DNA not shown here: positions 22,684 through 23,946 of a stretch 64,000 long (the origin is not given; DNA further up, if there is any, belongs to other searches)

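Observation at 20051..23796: Paralogous Cys-rich Fe-S proteins bracket an MttB homolog and are translationally coupled to it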

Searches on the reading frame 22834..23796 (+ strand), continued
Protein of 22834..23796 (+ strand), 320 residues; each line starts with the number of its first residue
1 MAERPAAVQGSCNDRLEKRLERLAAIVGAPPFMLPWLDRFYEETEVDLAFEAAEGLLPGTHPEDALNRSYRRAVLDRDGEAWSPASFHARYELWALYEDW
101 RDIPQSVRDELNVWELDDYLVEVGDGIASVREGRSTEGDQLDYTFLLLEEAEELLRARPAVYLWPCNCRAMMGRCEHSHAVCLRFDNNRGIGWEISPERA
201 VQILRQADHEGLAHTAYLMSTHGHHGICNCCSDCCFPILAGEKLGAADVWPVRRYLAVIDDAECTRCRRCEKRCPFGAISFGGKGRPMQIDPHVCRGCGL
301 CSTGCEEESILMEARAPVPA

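Call 13: find_related_loci(query=A1, collection=genome_contigs, flank=10000)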
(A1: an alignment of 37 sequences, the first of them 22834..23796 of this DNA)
Query A1 (320 aa) in genome_contigs; peptide patterns used: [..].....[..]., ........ (x = any residue, [..] = any of these).
600 stretches matched a pattern (row limit reached: there are more); 511 encode a relative of the query (tblastn E <= 1e-3); the best 80 are kept; 80 distinct loci.
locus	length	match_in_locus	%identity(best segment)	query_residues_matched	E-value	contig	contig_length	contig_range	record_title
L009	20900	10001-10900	68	17-315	5e-128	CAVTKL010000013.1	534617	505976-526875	MAG: uncultured Thermoleophilia bacterium isolate MFD04716.bin.1.395 genome assembly, contig: contig_6394, whole genome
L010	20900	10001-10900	63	17-315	3e-127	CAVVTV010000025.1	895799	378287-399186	MAG: uncultured Thermoleophilia bacterium isolate MFD04492.bin.1.102 genome assembly, contig: contig_9490, whole genome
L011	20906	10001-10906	62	16-316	4e-123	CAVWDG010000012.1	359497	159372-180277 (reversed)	MAG: uncultured Actinomycetes bacterium isolate MFD09286.bin.2.48 genome assembly, contig: contig_56126, whole genome sh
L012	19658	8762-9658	51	22-312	9e-94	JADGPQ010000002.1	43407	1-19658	MAG: Thermoleophilia bacterium isolate Chersky.21_4 contig-100_74, whole genome shotgun sequence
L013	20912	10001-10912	50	23-312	1e-92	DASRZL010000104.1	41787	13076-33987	MAG TPA_asm: Thermoleophilia bacterium isolate SMAG_U14282 k141_740011, whole genome shotgun sequence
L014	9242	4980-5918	48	23-320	2e-87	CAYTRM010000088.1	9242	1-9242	MAG TPA_asm: uncultured Thermoleophilia bacterium isolate SRP178699_co1_90 genome assembly, contig: NODE_10455_length_92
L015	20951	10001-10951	46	7-310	4e-86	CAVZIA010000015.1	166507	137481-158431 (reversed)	MAG: uncultured Thermoleophilia bacterium isolate MFD02416.bin.2.102 genome assembly, contig: contig_45750, whole genome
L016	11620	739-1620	47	20-306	2e-85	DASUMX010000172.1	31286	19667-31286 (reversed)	MAG TPA_asm: Thermoleophilia bacterium isolate SMAG_U1584 k141_60226, whole genome shotgun sequence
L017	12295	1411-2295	49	20-313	6e-84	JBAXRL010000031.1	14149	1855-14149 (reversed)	MAG: Actinomycetes bacterium isolate ELA582 MAG582_31, whole genome shotgun sequence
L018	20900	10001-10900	45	20-312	3e-83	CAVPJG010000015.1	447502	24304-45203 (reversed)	MAG: uncultured Thermoleophilia bacterium isolate MFD00032.bin.2.164 genome assembly, contig: contig_9147, whole genome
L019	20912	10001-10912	43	20-310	2e-79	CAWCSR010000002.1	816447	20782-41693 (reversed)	MAG: uncultured Thermoleophilia bacterium isolate MFD04428.bin.2.40 genome assembly, contig: contig_18652, whole genome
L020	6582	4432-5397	39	19-314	1e-76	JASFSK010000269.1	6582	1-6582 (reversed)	MAG: Desulfobacterales bacterium isolate D1103S02metaG_Bin_146 D1103S02metaG_FD_scaffold_3774_c1, whole genome shotgun s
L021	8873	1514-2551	38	1-319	6e-76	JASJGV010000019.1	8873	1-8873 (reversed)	MAG: Desulfobacterales bacterium isolate ChS5.bin.23 ChesSed_k141_327327, whole genome shotgun sequence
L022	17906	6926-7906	45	5-315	2e-75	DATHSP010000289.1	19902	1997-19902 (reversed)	MAG TPA_asm: Thermoleophilia bacterium isolate SMAG_U16054 k141_771344, whole genome shotgun sequence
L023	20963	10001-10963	42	23-313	1e-75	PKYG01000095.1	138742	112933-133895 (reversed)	MAG: Actinomycetota bacterium isolate palsa_647 73.20120500_P19.4_contig_11, whole genome shotgun sequence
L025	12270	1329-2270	40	16-314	1e-74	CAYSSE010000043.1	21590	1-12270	MAG TPA_asm: uncultured Desulfocicer sp. isolate binchicken_co47_124 genome assembly, contig: NODE_1599_length_21590_cov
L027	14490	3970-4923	42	21-312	4e-74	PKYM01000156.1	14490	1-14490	MAG: Actinomycetota bacterium isolate palsa_645 73.20120500_P19.15_contig_5028, whole genome shotgun sequence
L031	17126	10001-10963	40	11-313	4e-73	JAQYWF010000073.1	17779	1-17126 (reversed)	MAG: Desulfosarcina sp. isolate Hel50_75_bin69 k141_1223565_length_17779_cov_26.6635, whole genome shotgun sequence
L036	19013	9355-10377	38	4-312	2e-69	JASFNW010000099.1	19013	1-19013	MAG: Desulfobacterales bacterium isolate D0819M02metaG_Bin_17 D0819M02metaG_FD_scaffold_109_c2, whole genome shotgun seq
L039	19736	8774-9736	43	21-319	3e-69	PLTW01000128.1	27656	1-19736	MAG: Actinomycetota bacterium isolate bog_752 73.20120700_S1D.129_contig_121991, whole genome shotgun sequence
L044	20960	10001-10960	42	21-314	4e-66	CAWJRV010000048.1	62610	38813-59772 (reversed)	MAG: uncultured Actinomycetes bacterium isolate MFD01476.bin.4.90 genome assembly, contig: contig_38204, whole genome sh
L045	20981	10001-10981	41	17-313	2e-74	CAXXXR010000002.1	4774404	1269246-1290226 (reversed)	MAG: uncultured Desulfobacula sp. isolate ba3275e7-906c-4eb1-acbc-76e2ced2bb81 genome assembly, contig: contig_2, whole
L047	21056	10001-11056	36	18-312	7e-63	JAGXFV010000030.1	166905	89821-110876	MAG: Actinomycetes bacterium isolate LH_M23 k141_1083519, whole genome shotgun sequence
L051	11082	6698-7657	32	21-313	1e-46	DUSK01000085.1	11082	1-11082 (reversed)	MAG TPA_asm: Syntrophaceticus sp. isolate AS04akNAM_129 38386_AS04, whole genome shotgun sequence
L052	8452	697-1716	28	1-313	4e-44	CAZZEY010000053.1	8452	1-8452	MAG TPA_asm: uncultured Syntrophaceticus sp. isolate binchicken_co139_771 genome assembly, contig: NODE_19733_length_845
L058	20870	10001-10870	28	29-316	1e-34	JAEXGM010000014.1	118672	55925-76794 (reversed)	MAG: Bacillota bacterium isolate OH_HBB_66 k127_1323242, whole genome shotgun sequence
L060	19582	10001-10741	30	63-315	7e-34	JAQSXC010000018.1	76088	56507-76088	MAG: Eubacterium sp. isolate L_E1_T20_A_bin.111 scaffold_1362, whole genome shotgun sequence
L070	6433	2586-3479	26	21-316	3e-30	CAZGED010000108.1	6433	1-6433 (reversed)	MAG TPA_asm: uncultured Senimuribacter sp. isolate SRP222994_co1_172 genome assembly, contig: NODE_24260_length_6433_cov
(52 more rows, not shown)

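Call 17: predict_structure(alignment_id=A1)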
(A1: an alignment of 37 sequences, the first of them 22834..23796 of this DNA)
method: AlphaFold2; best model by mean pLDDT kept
length: 320 residues; sequences in the alignment: 37
mean_pLDDT: 91.1   pTM: 0.87
mean pLDDT of the five models: 91.1, 90.9, 89.9, 89.9, 89.8
residues with pLDDT >= 90: 248; 70-90: 53; 50-70: 13; < 50: 6
segments of 3 or more residues with pLDDT < 50: 1-3, 7-9
pLDDT, mean of each block of 10 residues (from residue 1): 47 84 98 96 97 97 97 96 97 88 91 94 94 88 95 95 92 85 92 95 96 91 80 90 94 95 93 95 89 96 94 84
secondary structure, 60 per line:
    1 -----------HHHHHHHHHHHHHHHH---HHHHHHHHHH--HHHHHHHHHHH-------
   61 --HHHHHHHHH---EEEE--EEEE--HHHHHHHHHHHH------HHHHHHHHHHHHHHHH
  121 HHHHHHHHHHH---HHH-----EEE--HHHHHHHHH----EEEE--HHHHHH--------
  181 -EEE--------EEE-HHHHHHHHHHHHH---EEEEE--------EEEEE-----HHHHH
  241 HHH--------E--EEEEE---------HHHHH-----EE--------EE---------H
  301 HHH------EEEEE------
elements in order: H12-27 H31-40 H43-53 H63-71 E75-78 E81-84 H87-98 H105-131 E143-145 H148-156 E161-164 H167-172 E182-184 E193-195 H197-209 E213-217 E226-230 H236-243 E255-259 H269-273 H300-303 E310-314

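Call 35: search_protein_families(library=pfam, proteins=[L036:10430-11374:+, L036:13660-14565:+, L036:15132-16424:+, L031:10906-12741:+, L031:12746-13585:+, L031:8519-9400:+, L025:2743-5547:+, L025:5544-7082:+, L021:4084-5625:-, L021:2690-4078:-], max_evalue=0.00001)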
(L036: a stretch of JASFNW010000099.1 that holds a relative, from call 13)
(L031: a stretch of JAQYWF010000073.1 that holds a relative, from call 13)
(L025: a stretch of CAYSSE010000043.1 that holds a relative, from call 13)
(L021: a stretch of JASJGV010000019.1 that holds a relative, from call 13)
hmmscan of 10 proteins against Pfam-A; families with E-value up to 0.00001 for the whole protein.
L036:10430-11374:+ (314 aa): 1 family
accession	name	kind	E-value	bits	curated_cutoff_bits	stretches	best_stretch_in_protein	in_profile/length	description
PF01261.30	AP_endonuc_2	-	1.3e-18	68.1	31.1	1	56-301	5-245/249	Xylose isomerase-like TIM barrel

L036:13660-14565:+ (301 aa): 2 families
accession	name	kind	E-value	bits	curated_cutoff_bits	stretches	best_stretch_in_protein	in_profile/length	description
PF07837.17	FTCD_N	-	2.4e-74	249.3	27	1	7-182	1-176/176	Formiminotransferase domain, N-terminal subdomain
PF02971.19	FTCD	-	1.4e-29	103.3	24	1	185-288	2-111/145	Formiminotransferase domain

L036:15132-16424:+ (430 aa): 2 families
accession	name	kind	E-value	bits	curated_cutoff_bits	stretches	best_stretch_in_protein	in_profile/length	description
PF07969.17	Amidohydro_3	-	7.4e-26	92.1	29.7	2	130-420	153-472/472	Amidohydrolase family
PF01979.26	Amidohydro_1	-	2e-18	67.2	25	1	79-419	2-345/345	Amidohydrolase family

L031:10906-12741:+ (611 aa): 2 families
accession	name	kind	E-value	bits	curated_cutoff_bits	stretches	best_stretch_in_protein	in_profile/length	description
PF00211.25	Guanylate_cyc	-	7.8e-23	81.4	21.9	1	421-604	5-182/183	Adenylate and Guanylate cyclase catalytic domain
PF00672.30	HAMP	-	1.8e-10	41.4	25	1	345-389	9-53/53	HAMP domain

L031:12746-13585:+ (279 aa): 1 family
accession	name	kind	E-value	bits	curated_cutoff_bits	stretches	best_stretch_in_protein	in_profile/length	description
PF00459.30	Inositol_P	-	1.1e-45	156.7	27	1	9-268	6-249/271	Inositol monophosphatase family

L031:8519-9400:+ (293 aa): 0 families

L025:2743-5547:+ (934 aa): 5 families
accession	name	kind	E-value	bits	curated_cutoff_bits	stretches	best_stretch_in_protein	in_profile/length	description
PF08463.15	EcoEI_R_C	-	4.6e-42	144.3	24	1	755-932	1-162/163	EcoEI R protein C-terminal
PF04851.21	ResIII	-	1.4e-40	139.3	22.5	1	164-353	3-163/164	Type III restriction enzyme, res subunit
PF18766.7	SWI2_SNF2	-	1.9e-19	70.6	26.7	1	169-402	2-203/221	SWI2/SNF2 ATPase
PF00270.35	DEAD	-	4.4e-12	46.5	26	1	169-354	4-162/167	DEAD/DEAH box helicase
PF04313.20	HSDR_N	-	3.4e-08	34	25.1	1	40-126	114-197/198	Type I restriction enzyme R protein N terminus (HSDR_N)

L025:5544-7082:+ (512 aa): 1 family
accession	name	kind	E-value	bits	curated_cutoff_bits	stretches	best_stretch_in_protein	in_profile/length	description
PF01420.25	Methylase_S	-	1.5e-21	77.8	22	1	35-166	24-164/168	Type I restriction modification DNA specificity domain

L021:4084-5625:- (513 aa): 3 families
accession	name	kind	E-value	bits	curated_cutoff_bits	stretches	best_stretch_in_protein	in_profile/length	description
PF13607.11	Succ_CoA_lig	-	3.8e-43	147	27.4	1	182-318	1-137/138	Succinyl-CoA ligase like flavodoxin domain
PF13380.12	CoA_binding_2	-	2.8e-18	66.9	22.8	1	40-164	2-114/116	CoA binding domain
PF02629.25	CoA_binding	-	1e-06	29.9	22.3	0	41-127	6-95/97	CoA binding domain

L021:2690-4078:- (462 aa): 1 family
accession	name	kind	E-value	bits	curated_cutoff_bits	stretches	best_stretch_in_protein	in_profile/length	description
PF01554.23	MatE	-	1.6e-49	168.2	24.9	2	242-406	1-158/161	MatE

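Call 54: search_protein_families(library=pfam, proteins=[L018:16425-17795:+, L016:6325-7134:+, L013:6418-7359:+, L012:1540-2595:+, L018:10900-12414:+, L027:6818-7468:+, L027:7486-9177:+, L047:11002-12423:+, L047:12424-13389:+, L047:13401-14024:+], max_evalue=0.00001)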
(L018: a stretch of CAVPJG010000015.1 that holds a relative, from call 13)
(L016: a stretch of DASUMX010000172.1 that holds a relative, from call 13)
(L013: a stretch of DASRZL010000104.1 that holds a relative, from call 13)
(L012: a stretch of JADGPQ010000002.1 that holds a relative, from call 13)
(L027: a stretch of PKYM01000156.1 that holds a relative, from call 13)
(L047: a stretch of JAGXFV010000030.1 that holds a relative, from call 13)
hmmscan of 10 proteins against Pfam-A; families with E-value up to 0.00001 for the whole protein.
L018:16425-17795:+ (456 aa): 0 families

L016:6325-7134:+ (269 aa): 0 families

L013:6418-7359:+ (313 aa): 3 families
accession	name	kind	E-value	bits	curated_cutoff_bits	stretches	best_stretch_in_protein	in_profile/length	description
PF00175.26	NAD_binding_1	-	1.1e-17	65.1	22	1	151-253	1-105/109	Oxidoreductase NAD-binding domain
PF10418.14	DHODB_Fe-S_bind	-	4.2e-10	39.6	23.9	1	274-306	1-40/41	Iron-sulfur cluster binding domain of dihydroorotate dehydrogenase B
PF00970.30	FAD_binding_6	-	2.3e-06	28.3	21.1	1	47-138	3-97/99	Oxidoreductase FAD-binding domain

L012:1540-2595:+ (351 aa): 1 family
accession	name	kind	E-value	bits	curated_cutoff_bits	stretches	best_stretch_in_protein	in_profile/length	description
PF02754.22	CCG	-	5.6e-24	84.5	20.6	2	20-102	1-84/85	Cysteine-rich domain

L018:10900-12414:+ (504 aa): 2 families
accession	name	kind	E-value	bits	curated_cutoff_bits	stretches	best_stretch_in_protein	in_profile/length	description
PF00004.35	AAA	-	5.6e-30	104.9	21.2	1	278-406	1-130/131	ATPase family associated with various cellular activities (AAA)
PF17862.7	AAA_lid_3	-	7.1e-07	29.1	27.2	1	431-462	2-33/45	AAA+ lid domain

L027:6818-7468:+ (216 aa): 0 families

L027:7486-9177:+ (563 aa): 2 families
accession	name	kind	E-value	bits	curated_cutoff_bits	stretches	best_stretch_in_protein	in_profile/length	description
PF04234.18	CopC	-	9.6e-21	75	23.3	1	39-137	1-92/92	CopC domain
PF05425.18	CopD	-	4.6e-20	72.4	32.1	1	330-429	2-105/105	Copper resistance protein D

L047:11002-12423:+ (473 aa): 2 families
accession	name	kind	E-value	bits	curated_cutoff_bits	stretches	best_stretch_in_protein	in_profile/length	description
PF07969.17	Amidohydro_3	-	6.1e-16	59.4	29.7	1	153-443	153-471/472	Amidohydrolase family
PF01979.26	Amidohydro_1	-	6.3e-16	59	25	1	101-443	1-345/345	Amidohydrolase family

L047:12424-13389:+ (321 aa): 2 families
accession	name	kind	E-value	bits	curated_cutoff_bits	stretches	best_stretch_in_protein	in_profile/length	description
PF07837.17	FTCD_N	-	1.9e-70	236.6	27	1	4-177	2-176/176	Formiminotransferase domain, N-terminal subdomain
PF02971.19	FTCD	-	2.2e-25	89.7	24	1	180-283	2-111/145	Formiminotransferase domain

L047:13401-14024:+ (207 aa): 1 family
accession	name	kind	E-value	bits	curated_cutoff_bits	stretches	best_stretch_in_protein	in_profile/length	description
PF04961.17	FTCD_C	-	6.5e-58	195.9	24.5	1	5-184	2-181/182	Formiminotransferase-cyclodeaminase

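Call 61: search_protein_families(library=pfam, alignment_id=A3, max_evalue=0.00001)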
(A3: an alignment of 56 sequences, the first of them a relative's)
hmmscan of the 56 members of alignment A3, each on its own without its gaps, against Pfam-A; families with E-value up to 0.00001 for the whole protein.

A. member 1, L010:9354-9794:+ (146 aa): 0 families

B. families by the number of members that match (of 56 scanned): 65 families (the first 25 are shown)
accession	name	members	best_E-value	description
PF00496.27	SBP_bac_5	3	1.1e-74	Bacterial extracellular solute-binding proteins, family 5 Middle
PF00211.25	Guanylate_cyc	3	4.8e-23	Adenylate and Guanylate cyclase catalytic domain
PF01261.30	AP_endonuc_2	3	1.8e-20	Xylose isomerase-like TIM barrel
PF00672.30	HAMP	3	5e-12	HAMP domain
PF06224.18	AlkZ-like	2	5.2e-56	DNA glycosylase AlkZ-like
PF01042.26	Ribonuc_L-PSP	2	5.3e-32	Endoribonuclease L-PSP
PF00528.27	BPD_transp_1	2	2.9e-28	Binding-protein-dependent transport system inner membrane component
PF03186.18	CobD_Cbib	1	5.4e-103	CobD/Cbib protein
PF00501.34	AMP-binding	1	5.6e-93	AMP-binding enzyme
PF00128.31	Alpha-amylase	1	6.3e-77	Alpha amylase, catalytic domain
PF20256.3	MoCoBD_2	1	4.8e-65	Molybdopterin cofactor-binding domain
PF02738.23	MoCoBD_1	1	1.3e-61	Molybdopterin cofactor-binding domain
PF04069.17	OpuAC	1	5.6e-58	Substrate binding domain of ABC-type glycine betaine transport system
PF01048.26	PNP_UDP_1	1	1.1e-44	Phosphorylase superfamily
PF14691.11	Fer4_20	1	1.9e-44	Dihydroprymidine dehydrogenase domain II, 4Fe-4S cluster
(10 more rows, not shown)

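Call 63: search_protein_families(library=pfam, proteins=[L070:2586-3300:+, L058:10001-10700:+], max_evalue=10)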
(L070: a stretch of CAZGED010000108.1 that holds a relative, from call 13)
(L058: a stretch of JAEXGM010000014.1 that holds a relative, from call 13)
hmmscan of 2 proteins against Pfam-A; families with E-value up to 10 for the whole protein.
L070:2586-3300:+ (238 aa): 1 family
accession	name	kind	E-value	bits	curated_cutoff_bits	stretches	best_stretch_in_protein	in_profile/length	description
PF24227.1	DUF7443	-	0.069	13.2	27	1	162-194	6-38/58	Domain of unknown function (DUF7443)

L058:10001-10700:+ (233 aa): 0 families

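Call 68: search_protein_families(library=pfam, alignment_id=A4, max_evalue=0.00001)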
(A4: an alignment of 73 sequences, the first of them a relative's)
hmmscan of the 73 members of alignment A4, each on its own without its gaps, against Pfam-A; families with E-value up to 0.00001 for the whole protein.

A. member 1, L053:3190-4302:+ (370 aa): 0 families

B. families by the number of members that match (of 73 scanned): 105 families (the first 25 are shown)
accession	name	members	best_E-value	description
PF00528.27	BPD_transp_1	7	3.9e-24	Binding-protein-dependent transport system inner membrane component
PF01266.30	DAO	2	2.9e-72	FAD dependent oxidoreductase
PF04248.19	NTP_transf_9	2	1e-64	Domain of unknown function (DUF427)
PF04069.17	OpuAC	2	5.6e-58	Substrate binding domain of ABC-type glycine betaine transport system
PF18299.6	R2K_2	2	5.1e-53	ATP-grasp domain, R2K clade family 2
PF06182.17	ABC2_membrane_6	2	1.9e-49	ABC-2 family transporter protein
PF00497.25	SBP_bac_3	2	4.6e-39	Bacterial extracellular solute-binding proteins, family 3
PF14243.11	R2K_3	2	3.1e-36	ATP-grasp domain, R2K clade family 3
PF07992.20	Pyr_redox_2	2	4.8e-35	Pyridine nucleotide-disulphide oxidoreductase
PF00005.33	ABC_tran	2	7.8e-33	ABC transporter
PF16158.11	N_BRCA1_IG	2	1.4e-23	Ig-like domain from next to BRCA1 gene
PF01476.26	LysM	2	5.4e-22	LysM domain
PF00132.30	Hexapep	2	7.4e-20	Bacterial transferase hexapeptide (six repeats)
PF09084.16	NMT1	2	1.1e-19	NMT1/THI5 like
PF04055.27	Radical_SAM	2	4e-18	Radical SAM superfamily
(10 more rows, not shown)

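Call 89: search_solved_structures(query=L007:8972-10822:+, max_evalue=1e-20)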
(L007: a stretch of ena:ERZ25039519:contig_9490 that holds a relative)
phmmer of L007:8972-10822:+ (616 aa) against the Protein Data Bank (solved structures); distinct sequences matched with E-value up to 1e-20: 9.
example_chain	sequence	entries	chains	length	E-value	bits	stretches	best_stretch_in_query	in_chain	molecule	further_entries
1aor_A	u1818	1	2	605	2.9e-90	306.9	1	5-613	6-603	ALDEHYDE FERREDOXIN OXIDOREDUCTASE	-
9mqx_D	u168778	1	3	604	9.9e-87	295.3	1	4-613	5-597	Aldehyde:ferredoxin oxidoreductase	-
9g7j_A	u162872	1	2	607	1.5e-80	274.9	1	5-614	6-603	Aldehyde ferredoxin oxidoreductase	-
1b25_A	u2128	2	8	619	3e-73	250.8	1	4-611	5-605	PROTEIN (FORMALDEHYDE FERREDOXIN OXIDOREDUCTASE) | FORMALDEHYDE FERREDOXIN OXIDOREDUCTASE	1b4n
8c0z_A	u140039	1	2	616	3.8e-69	237.2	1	7-611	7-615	Aldehyde:ferredoxin oxidoreductase,tungsten-containing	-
9q1t_A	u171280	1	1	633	1.2e-58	202.6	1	7-611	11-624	Tungsten-dependent aldehyde oxidoreductase WOR83 from Haloferax volcanii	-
6x6u_A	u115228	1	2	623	2.3e-56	195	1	5-471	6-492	Formaldehyde:ferredoxin oxidoreductase wor5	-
6x1o_A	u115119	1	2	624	2.3e-56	195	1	5-471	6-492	Formaldehyde:ferredoxin oxidoreductase wor5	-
4z3w_A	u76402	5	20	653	1.1e-45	159.7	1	5-418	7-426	Benzoyl-CoA reductase, putative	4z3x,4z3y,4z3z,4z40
